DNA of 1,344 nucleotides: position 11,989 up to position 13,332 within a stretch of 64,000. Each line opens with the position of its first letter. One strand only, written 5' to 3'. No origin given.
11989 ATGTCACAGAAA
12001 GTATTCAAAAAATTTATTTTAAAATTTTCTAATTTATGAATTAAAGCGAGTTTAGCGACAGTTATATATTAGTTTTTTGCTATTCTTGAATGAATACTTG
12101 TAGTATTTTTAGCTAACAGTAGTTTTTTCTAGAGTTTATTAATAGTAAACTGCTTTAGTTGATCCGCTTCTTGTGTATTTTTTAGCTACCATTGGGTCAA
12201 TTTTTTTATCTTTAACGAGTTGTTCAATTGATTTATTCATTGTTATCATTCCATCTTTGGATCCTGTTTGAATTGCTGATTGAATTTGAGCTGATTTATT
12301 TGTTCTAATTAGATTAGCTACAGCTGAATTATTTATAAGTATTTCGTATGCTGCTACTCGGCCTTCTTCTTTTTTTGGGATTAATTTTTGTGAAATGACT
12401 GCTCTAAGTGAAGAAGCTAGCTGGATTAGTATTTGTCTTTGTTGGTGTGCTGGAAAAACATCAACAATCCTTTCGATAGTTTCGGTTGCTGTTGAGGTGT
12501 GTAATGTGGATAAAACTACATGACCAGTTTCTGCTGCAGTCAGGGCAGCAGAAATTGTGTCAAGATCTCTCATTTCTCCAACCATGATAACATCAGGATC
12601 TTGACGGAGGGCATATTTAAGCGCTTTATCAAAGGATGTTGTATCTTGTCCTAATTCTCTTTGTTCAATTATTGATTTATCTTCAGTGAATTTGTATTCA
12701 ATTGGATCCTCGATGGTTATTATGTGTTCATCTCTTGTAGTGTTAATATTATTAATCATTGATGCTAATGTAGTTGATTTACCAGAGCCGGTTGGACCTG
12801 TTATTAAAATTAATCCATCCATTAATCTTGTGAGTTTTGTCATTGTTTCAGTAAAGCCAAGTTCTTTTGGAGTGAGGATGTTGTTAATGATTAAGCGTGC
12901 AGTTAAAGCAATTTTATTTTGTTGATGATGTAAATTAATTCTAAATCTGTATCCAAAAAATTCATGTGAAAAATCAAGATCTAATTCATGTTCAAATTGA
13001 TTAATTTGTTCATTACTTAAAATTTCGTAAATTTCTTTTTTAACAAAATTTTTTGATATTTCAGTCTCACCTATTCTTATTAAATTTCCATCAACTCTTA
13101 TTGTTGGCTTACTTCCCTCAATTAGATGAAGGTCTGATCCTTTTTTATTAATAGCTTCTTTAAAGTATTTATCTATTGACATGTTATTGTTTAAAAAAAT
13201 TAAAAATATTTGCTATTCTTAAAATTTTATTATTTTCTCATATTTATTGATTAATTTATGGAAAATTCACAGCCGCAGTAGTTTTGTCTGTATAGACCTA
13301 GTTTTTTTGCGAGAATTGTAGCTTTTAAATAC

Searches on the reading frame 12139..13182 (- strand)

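Call 10: search_protein_families(library=pfam, proteins=[window:12139-13182:-])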
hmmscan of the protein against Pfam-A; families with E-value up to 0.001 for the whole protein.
window:12139-13182:- (347 aa): 8 families
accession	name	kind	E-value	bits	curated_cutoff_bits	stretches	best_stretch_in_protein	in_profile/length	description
PF00437.27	T2SSE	-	1.6e-50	172.2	24.9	1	3-271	12-281/370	Type II/IV secretion system protein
PF00265.24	TK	-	3.8e-07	30.6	20.6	1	124-248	3-132/176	Thymidine kinase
PF25199.1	nSTAND_NTPase5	-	0.00014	22.1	34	0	120-171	39-90/145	Novel STAND NTPase 5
PF13401.12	AAA_22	-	0.00021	22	27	1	122-160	5-42/130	AAA domain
PF13555.12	AAA_29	-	0.00045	20.4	27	0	122-139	22-39/61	P-loop containing region of AAA domain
PF13173.12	AAA_14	-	0.00065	20.1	27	0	124-185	4-69/129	AAA domain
PF00005.33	ABC_tran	-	0.0007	20.6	25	0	124-178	13-71/137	ABC transporter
PF01580.24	FtsK_SpoIIIE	-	0.00078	19.4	24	0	123-149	40-66/221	FtsK/SpoIIIE family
